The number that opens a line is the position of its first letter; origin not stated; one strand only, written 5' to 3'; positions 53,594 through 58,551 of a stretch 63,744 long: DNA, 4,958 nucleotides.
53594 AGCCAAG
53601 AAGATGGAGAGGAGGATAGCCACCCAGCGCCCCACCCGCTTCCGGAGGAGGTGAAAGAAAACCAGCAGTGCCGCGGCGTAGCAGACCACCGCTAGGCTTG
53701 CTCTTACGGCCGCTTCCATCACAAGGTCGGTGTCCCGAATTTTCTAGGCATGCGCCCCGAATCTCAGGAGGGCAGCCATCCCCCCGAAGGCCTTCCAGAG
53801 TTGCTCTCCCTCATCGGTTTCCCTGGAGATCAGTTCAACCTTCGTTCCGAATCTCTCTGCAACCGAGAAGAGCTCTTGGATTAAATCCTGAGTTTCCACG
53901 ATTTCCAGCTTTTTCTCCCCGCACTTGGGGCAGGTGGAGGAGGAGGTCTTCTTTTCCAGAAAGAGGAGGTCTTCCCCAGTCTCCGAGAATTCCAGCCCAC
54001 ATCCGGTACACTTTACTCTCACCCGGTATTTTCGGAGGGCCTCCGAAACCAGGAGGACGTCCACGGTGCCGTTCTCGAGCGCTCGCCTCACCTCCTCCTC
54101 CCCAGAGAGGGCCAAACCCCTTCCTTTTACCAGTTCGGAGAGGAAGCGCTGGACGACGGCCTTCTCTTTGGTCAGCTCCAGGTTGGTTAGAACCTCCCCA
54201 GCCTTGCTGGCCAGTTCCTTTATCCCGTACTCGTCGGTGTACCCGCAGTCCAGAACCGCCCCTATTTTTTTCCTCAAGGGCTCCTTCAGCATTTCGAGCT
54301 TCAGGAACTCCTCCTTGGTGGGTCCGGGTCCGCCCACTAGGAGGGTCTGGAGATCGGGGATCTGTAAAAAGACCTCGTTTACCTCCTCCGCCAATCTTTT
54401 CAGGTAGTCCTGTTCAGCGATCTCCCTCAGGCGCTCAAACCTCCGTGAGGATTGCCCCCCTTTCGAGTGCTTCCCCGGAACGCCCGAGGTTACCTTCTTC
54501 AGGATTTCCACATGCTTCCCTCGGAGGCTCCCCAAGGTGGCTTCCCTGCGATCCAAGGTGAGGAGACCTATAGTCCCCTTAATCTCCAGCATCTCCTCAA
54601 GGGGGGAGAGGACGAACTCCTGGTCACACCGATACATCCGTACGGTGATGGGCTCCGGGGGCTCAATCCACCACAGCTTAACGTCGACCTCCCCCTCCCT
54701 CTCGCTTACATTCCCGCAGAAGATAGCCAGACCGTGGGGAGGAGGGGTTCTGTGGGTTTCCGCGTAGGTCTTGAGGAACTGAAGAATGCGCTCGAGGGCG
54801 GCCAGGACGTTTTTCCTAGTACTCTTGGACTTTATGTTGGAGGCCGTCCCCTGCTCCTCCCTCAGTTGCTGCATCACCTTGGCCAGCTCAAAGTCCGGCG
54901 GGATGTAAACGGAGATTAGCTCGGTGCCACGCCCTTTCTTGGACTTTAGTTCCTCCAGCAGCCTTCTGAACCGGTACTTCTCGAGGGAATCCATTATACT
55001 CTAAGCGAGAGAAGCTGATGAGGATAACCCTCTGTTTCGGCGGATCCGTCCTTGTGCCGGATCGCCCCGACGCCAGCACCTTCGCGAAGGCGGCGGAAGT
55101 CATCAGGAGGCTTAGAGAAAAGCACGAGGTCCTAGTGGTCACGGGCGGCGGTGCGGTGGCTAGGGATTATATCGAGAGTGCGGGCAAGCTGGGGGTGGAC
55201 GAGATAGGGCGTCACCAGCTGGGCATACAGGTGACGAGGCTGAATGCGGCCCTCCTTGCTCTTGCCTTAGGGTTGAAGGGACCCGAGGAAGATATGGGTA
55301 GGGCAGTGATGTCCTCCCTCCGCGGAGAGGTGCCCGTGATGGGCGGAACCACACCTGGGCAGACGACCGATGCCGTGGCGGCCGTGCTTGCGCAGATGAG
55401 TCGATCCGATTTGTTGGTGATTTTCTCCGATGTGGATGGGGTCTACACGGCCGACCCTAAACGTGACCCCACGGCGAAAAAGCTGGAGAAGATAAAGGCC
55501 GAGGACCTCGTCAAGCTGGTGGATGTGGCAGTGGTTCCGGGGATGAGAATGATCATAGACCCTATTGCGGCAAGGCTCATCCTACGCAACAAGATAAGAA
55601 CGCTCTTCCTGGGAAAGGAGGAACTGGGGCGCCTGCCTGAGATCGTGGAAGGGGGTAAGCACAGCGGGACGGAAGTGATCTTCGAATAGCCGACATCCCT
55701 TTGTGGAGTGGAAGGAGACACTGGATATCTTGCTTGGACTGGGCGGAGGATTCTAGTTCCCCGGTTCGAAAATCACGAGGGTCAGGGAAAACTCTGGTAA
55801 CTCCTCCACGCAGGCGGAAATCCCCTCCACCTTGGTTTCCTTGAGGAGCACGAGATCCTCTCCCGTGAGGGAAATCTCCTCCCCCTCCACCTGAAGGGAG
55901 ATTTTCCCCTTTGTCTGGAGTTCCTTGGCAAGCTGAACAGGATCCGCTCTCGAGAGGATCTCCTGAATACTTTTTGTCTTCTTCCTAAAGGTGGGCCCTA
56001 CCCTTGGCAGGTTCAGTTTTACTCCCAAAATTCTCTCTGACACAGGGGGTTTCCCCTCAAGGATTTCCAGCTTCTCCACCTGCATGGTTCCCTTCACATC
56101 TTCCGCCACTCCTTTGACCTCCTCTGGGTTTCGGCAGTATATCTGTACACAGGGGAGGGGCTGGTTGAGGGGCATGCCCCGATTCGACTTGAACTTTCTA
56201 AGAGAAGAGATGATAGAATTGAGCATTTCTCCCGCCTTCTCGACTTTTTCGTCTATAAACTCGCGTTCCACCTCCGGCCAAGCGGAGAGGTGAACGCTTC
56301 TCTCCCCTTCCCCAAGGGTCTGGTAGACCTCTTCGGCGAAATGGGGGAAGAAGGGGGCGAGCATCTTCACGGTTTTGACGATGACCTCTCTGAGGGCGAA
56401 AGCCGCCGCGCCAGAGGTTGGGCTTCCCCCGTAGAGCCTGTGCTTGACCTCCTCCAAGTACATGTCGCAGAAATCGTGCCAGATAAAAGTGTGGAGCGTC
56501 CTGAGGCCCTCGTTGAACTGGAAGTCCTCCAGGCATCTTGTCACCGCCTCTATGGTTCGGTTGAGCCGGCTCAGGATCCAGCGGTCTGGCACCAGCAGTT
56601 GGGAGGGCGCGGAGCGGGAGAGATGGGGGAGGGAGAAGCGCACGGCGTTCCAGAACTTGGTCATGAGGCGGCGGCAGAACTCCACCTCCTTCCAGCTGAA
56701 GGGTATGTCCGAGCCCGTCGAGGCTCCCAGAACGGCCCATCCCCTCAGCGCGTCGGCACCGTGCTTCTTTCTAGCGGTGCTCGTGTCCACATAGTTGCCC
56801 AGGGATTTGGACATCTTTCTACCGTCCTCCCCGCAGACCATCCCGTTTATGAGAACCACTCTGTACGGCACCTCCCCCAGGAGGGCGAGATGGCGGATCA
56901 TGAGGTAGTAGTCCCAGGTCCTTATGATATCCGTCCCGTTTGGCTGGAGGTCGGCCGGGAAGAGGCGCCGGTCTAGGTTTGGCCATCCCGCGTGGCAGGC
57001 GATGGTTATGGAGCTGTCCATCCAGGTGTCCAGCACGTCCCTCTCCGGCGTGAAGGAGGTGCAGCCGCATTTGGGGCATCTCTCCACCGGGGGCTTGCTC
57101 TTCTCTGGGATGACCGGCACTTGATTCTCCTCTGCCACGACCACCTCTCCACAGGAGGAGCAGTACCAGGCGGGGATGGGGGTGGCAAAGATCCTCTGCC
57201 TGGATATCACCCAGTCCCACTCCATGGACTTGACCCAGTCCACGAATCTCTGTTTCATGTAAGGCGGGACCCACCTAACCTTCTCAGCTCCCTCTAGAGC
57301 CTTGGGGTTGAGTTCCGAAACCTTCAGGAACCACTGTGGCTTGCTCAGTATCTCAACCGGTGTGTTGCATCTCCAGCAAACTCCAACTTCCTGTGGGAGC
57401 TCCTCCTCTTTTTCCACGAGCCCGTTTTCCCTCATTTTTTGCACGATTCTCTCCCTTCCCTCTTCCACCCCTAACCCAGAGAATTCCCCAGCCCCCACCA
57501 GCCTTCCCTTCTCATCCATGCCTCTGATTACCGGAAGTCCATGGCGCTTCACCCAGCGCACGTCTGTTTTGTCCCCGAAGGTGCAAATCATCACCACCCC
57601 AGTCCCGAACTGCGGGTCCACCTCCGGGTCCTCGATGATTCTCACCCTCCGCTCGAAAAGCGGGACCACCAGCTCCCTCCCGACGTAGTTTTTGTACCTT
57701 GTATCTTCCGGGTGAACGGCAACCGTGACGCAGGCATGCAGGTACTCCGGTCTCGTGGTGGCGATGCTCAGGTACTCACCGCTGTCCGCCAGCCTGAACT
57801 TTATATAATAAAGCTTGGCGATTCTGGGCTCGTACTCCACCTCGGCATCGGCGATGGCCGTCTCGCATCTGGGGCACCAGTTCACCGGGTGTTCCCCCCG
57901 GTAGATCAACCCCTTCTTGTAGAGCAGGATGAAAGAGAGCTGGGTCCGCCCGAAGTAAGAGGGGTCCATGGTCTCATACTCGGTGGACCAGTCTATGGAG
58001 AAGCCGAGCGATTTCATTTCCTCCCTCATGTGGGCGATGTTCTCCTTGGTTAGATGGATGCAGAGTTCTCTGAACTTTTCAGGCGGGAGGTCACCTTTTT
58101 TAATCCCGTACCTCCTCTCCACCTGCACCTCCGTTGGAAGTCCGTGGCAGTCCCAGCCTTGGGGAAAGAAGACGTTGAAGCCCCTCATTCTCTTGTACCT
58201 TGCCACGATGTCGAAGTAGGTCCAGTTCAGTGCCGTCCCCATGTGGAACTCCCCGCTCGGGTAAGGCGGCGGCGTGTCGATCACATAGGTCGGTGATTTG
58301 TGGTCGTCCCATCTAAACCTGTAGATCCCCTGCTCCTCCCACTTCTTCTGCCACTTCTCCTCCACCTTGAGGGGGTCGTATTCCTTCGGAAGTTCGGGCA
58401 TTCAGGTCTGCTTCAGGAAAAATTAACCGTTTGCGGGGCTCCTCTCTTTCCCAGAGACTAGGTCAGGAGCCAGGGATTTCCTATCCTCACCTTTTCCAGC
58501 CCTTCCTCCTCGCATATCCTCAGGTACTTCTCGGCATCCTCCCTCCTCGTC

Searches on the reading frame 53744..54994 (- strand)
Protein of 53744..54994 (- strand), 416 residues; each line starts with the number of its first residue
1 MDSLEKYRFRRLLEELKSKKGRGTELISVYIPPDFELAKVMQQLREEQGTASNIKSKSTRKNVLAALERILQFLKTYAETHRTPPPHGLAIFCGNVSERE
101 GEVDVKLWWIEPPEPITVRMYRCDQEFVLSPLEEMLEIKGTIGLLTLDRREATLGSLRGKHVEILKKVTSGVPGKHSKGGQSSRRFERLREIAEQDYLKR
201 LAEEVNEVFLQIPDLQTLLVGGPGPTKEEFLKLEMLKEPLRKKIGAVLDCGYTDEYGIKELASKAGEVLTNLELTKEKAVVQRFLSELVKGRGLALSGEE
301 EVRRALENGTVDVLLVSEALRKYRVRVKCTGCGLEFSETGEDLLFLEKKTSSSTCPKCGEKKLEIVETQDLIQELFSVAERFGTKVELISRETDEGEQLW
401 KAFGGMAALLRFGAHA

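Call 58: search_protein_families(library=pfam, proteins=[window:53744-54994:-], max_evalue=0.00001)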
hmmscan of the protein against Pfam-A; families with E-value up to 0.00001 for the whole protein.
window:53744-54994:- (416 aa): 5 families
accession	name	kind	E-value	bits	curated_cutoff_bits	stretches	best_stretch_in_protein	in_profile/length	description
PF03464.20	eRF1_2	-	5.7e-36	124.2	27.1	1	142-270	2-132/133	eRF1 domain 2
PF03465.20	eRF1_3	-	8e-25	87.8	25.8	1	275-412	2-104/106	eRF1 domain 3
PF03463.20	eRF1_1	-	1.3e-19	70.8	23.8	1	11-136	2-123/123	eRF1 domain 1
PF18859.6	acVLRF1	-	2.3e-11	44.5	27.1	1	145-238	5-97/130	Actinobacteria/chloroflexi VLRF1 release factor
PF18854.6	baeRF_family10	-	1.2e-10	42.3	27.1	1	129-254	3-129/143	Bacterial archaeo-eukaryotic release factor family 10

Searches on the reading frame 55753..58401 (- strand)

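Call 58: search_protein_families(library=pfam, proteins=[window:55753-58401:-], max_evalue=0.00001)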
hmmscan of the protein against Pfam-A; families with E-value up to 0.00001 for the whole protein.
window:55753-58401:- (882 aa): 3 families
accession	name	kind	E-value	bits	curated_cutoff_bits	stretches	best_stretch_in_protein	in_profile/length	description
PF00133.28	tRNA-synt_1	-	9.8e-106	354.4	22.7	1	16-568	1-413/414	tRNA synthetases class I (I, L, M and V)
PF08264.19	Anticodon_1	-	9.2e-42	142.8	25.1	1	606-750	1-145/148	Anticodon-binding domain of tRNA ligase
PF09334.17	tRNA-synt_1g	-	1.6e-22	80.3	20.1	1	40-190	2-137/391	tRNA synthetases class I (M)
